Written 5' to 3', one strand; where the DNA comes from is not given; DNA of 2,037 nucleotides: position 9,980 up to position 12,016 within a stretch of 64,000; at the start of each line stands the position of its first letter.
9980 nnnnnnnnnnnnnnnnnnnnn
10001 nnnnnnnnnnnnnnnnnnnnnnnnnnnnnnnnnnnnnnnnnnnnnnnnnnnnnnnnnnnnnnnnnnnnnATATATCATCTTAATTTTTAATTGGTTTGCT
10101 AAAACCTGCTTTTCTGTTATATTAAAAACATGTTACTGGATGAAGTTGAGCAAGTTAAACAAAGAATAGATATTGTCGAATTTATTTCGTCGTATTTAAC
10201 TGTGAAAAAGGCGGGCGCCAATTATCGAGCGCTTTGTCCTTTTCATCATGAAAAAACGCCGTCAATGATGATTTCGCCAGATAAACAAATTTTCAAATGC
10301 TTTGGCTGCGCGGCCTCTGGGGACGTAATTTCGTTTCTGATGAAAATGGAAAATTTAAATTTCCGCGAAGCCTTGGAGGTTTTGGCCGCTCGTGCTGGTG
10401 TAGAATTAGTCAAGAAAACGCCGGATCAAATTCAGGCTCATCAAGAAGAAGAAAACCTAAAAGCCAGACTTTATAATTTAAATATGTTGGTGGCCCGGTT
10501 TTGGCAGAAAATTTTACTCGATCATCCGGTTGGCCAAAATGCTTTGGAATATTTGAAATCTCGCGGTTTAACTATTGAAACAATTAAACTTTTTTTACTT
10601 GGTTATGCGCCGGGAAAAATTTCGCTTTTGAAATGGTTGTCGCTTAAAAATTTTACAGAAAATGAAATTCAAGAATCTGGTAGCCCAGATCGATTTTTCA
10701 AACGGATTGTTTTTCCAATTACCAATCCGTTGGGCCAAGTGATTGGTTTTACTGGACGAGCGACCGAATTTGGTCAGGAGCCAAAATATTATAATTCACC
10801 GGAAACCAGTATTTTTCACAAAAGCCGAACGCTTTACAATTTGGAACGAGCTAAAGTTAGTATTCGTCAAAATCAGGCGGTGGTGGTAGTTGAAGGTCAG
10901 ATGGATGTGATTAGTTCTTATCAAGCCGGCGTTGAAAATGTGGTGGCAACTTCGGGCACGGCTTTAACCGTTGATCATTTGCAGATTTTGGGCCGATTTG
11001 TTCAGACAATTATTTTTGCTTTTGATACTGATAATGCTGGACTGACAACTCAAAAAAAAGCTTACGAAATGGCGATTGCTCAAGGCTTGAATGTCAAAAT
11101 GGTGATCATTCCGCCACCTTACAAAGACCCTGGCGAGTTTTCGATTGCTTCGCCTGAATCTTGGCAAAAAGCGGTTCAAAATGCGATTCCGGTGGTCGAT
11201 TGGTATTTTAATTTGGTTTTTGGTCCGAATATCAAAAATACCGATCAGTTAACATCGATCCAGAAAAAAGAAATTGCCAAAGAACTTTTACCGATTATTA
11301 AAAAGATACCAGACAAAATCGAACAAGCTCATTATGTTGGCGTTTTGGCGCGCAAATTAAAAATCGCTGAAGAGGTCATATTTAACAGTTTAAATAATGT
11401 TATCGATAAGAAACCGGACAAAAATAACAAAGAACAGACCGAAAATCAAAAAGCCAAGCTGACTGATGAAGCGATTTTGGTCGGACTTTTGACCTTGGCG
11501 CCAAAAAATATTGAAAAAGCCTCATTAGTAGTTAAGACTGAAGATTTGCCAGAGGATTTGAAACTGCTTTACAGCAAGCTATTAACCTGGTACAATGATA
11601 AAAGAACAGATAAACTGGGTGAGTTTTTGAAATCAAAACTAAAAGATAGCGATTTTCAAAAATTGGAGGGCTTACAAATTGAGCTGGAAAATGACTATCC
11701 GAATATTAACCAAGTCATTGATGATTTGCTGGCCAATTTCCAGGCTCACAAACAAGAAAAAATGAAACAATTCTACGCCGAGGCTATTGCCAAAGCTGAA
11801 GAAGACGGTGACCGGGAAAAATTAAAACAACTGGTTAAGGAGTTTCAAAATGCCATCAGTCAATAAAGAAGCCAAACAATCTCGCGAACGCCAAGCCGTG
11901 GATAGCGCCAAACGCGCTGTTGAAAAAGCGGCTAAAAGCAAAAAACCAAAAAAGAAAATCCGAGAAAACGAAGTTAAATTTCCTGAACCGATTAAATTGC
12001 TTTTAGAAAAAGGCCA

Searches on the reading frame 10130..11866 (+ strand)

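Call 28: search_protein_families(library=ncbifam, proteins=[window:10130-11866:+], max_evalue=1)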
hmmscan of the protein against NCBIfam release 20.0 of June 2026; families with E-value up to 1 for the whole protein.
window:10130-11866:+ (578 aa): 6 families
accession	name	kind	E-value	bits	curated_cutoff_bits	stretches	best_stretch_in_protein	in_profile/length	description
TIGR01391.1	dnaG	equivalog_domain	1.2e-118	396.6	283.6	1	6-409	7-413/414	DNA primase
TIGR00646.1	MG010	hypoth_equivalog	1.3e-10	41.2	260.65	1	198-352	65-215/218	DNA primase-like protein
NF006382.0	PRK08624.1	equivalog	5e-10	38.8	440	1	186-308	177-307/373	hypothetical protein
NF003108.1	PRK04031.1-1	equivalog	3.9e-06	26.3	300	1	244-425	159-286/419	DNA primase DnaG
NF005477.0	PRK07078.1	subfamily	0.0057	14.9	1014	1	231-334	177-276/759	hypothetical protein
NF003092.0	PRK04017.1-3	equivalog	0.0089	16.1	193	1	247-319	19-88/125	hypothetical protein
